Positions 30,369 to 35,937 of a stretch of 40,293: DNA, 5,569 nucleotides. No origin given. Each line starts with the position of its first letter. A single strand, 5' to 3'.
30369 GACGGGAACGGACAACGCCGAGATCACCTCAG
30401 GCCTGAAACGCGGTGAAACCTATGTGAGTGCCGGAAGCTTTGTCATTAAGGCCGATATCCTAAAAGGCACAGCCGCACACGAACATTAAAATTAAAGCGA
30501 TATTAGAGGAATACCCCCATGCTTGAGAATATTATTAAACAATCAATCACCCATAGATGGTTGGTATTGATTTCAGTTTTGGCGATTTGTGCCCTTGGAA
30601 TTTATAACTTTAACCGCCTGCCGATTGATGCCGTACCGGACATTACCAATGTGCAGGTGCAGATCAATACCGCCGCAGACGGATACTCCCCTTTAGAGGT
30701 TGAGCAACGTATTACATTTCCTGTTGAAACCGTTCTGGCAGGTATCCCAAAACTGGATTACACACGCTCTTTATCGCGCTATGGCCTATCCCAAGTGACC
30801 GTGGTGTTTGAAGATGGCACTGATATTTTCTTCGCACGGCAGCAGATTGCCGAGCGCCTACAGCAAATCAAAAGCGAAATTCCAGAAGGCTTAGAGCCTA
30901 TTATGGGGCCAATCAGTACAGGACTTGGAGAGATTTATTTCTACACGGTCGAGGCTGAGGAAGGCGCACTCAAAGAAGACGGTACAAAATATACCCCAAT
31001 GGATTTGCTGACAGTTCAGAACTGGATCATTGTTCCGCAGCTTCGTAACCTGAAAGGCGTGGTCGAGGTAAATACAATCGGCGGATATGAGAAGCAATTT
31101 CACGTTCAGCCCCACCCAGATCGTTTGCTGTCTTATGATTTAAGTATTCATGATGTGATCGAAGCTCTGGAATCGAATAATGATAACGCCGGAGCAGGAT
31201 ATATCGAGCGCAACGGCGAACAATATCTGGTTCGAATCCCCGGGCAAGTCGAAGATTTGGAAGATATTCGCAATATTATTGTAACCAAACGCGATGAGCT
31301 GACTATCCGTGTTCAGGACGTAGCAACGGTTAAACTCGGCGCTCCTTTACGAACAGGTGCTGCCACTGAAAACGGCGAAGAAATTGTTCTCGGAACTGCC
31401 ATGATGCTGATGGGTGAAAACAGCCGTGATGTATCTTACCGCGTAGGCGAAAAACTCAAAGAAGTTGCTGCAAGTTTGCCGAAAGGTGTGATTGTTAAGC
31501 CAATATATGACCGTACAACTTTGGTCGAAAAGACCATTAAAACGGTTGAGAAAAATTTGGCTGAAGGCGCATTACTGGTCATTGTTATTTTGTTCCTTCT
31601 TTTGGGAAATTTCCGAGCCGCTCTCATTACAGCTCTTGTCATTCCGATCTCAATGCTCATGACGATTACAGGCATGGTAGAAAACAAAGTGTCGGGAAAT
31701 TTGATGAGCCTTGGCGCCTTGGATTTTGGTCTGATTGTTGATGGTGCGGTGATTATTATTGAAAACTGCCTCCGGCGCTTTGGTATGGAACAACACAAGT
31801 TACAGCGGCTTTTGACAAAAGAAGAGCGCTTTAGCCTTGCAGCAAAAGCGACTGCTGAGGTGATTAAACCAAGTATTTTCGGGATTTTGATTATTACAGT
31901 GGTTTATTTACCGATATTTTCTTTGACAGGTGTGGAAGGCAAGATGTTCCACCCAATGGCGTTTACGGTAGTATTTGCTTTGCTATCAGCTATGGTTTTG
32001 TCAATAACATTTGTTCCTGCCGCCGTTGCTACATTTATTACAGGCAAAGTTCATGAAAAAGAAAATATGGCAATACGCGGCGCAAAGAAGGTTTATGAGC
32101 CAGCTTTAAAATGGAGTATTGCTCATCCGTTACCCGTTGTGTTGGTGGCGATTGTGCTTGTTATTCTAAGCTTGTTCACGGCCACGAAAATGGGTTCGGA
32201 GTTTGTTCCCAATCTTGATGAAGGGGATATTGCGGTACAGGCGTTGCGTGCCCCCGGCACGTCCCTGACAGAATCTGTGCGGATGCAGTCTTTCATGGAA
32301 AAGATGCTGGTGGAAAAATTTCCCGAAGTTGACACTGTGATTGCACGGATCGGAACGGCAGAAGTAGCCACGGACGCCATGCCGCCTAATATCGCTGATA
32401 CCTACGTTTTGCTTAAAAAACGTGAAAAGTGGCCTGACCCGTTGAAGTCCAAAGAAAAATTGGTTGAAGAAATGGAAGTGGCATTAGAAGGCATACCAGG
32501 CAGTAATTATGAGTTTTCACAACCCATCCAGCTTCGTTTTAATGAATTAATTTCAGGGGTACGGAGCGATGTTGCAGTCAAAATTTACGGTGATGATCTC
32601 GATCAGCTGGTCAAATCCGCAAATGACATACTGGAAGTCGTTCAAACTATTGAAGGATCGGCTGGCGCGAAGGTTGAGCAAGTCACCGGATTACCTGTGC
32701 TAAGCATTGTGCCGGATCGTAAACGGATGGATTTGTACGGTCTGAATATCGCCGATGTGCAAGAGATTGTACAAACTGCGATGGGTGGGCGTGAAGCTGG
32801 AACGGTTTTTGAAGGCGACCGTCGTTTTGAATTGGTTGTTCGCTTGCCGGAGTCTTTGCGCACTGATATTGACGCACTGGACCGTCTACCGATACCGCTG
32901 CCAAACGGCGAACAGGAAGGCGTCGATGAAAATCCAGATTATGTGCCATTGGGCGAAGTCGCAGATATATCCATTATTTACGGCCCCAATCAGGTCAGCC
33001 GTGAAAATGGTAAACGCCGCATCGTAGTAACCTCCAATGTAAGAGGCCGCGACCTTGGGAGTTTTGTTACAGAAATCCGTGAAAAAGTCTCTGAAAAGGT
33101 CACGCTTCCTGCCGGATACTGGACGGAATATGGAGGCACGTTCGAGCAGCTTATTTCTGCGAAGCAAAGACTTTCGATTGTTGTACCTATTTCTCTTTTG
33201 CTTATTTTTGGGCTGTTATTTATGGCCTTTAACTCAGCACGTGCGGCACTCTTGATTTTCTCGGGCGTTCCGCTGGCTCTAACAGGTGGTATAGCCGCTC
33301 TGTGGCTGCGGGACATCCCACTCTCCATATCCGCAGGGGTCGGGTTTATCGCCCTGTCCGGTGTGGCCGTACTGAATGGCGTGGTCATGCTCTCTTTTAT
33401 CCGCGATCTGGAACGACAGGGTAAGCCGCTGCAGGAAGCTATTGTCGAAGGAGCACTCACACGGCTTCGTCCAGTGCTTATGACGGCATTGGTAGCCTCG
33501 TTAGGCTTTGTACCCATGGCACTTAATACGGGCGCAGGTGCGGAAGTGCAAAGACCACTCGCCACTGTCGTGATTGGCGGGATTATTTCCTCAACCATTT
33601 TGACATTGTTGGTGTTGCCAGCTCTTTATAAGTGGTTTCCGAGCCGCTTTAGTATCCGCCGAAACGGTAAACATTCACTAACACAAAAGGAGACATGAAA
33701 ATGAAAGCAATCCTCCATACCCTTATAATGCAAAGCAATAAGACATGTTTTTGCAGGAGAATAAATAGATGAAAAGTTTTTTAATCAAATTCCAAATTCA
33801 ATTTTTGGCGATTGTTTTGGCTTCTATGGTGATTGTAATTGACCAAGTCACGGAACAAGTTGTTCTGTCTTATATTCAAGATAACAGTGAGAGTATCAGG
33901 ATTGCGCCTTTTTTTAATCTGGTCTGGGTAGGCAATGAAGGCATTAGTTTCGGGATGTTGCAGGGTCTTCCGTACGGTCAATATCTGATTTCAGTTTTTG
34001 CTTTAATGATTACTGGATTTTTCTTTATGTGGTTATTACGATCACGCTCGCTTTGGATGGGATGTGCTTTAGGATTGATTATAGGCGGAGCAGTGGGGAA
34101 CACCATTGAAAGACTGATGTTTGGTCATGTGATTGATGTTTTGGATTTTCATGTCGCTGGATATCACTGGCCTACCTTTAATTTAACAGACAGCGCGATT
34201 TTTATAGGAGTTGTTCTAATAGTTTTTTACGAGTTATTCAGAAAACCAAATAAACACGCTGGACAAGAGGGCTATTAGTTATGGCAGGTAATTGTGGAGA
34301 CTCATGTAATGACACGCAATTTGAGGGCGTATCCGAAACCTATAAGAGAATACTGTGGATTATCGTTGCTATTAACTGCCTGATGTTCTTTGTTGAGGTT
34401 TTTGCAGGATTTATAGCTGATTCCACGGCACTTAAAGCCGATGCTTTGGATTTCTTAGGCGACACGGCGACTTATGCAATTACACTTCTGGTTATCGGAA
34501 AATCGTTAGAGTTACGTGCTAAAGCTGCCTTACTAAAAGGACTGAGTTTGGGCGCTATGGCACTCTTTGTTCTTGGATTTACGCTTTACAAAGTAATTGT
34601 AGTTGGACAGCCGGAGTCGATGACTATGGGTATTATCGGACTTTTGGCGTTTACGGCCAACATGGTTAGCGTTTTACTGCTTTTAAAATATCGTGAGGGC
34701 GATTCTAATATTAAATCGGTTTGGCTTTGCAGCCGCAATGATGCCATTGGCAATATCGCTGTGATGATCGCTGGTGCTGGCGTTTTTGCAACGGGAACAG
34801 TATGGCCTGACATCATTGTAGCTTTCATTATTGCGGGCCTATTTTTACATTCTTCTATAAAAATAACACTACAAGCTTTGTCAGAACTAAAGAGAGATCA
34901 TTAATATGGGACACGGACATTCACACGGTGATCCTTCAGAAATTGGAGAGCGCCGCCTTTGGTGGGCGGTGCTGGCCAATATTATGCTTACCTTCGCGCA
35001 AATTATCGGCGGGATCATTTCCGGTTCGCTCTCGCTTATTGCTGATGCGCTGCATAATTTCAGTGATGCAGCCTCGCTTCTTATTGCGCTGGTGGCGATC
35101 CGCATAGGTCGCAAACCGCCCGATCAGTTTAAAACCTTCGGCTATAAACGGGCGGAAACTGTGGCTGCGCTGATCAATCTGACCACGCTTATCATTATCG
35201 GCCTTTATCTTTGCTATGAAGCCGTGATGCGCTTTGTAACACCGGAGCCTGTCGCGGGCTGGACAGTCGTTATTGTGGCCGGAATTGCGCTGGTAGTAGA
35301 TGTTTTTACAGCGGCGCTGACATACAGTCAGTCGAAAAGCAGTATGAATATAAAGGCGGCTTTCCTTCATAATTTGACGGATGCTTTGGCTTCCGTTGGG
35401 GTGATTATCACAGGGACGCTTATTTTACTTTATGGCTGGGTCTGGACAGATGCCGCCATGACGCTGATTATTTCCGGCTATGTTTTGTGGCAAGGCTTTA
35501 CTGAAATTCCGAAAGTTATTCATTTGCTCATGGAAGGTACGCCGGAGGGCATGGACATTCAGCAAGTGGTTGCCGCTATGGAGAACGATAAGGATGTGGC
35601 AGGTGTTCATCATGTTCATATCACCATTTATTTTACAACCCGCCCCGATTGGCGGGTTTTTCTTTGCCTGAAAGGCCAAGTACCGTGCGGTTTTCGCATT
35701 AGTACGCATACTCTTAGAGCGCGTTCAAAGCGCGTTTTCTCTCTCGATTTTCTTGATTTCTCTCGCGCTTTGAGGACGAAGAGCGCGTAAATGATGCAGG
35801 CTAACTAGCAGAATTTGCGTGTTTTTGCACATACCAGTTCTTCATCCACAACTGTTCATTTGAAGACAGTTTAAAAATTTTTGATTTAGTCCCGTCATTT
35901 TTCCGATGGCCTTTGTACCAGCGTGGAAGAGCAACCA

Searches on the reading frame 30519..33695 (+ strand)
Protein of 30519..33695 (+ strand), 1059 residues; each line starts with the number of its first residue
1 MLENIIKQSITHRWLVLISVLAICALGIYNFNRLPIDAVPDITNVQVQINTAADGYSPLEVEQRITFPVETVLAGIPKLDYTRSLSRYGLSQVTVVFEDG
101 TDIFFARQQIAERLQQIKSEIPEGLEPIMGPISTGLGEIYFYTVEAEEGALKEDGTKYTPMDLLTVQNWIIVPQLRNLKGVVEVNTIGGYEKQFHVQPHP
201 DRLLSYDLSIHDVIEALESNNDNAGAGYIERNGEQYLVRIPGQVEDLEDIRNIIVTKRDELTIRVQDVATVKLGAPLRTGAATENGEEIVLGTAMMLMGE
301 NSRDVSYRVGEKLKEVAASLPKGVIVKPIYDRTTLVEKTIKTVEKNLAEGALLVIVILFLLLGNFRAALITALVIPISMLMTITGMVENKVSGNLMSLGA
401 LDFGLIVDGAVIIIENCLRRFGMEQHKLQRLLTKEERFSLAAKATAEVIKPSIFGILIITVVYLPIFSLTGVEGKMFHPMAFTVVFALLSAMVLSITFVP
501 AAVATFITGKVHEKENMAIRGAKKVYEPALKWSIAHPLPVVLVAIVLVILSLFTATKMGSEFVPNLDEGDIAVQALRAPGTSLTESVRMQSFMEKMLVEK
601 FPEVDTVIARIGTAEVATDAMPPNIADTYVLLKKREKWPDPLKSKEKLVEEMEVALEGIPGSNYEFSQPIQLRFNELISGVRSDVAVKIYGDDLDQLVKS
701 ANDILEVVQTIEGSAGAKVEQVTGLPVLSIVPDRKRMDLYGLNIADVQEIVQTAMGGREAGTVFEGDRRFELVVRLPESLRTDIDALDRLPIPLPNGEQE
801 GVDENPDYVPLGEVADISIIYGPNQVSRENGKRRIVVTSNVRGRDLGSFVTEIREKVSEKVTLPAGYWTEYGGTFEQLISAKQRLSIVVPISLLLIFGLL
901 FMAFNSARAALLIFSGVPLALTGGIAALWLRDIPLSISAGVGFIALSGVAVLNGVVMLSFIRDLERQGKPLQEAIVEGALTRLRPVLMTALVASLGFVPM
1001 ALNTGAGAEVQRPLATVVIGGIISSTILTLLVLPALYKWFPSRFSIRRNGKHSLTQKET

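Call 6: search_protein_families(library=pfam, proteins=[window:30519-33695:+], max_evalue=0.01)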
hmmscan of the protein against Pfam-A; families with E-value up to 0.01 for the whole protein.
window:30519-33695:+ (1059 aa): 1 family
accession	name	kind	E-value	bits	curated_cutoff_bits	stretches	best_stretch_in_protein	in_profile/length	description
PF00873.25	ACR_tran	-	0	1079.8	28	1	5-1039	1-1019/1021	AcrB/AcrD/AcrF family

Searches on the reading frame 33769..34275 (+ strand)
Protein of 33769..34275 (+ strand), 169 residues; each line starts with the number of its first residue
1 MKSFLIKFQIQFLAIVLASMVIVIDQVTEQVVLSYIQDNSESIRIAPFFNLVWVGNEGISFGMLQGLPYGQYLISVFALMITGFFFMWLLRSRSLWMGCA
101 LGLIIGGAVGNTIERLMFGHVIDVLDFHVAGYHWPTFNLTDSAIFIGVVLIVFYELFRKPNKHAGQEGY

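Call 6: search_protein_families(library=pfam, proteins=[window:33769-34275:+], max_evalue=0.01)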
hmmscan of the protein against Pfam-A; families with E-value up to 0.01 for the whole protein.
window:33769-34275:+ (169 aa): 1 family
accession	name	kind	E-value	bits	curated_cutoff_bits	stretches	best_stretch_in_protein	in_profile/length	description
PF01252.23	Peptidase_A8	-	2.5e-34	119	25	1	18-157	2-142/142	Signal peptidase (SPase) II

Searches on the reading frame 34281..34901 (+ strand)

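Call 6: search_protein_families(library=pfam, proteins=[window:34281-34901:+], max_evalue=0.01)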
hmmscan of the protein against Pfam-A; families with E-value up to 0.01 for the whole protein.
window:34281-34901:+ (207 aa): 1 family
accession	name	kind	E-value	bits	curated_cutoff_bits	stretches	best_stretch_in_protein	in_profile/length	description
PF01545.26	Cation_efflux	-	8e-14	52.3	26.6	1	25-203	1-197/198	Cation efflux family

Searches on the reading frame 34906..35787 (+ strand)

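Call 6: search_protein_families(library=pfam, proteins=[window:34906-35787:+], max_evalue=0.01)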
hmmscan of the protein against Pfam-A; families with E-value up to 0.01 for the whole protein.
window:34906-35787:+ (294 aa): 1 family
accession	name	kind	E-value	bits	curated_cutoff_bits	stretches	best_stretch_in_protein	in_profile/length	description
PF01545.26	Cation_efflux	-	6.1e-46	157.1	26.6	1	18-209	1-198/198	Cation efflux family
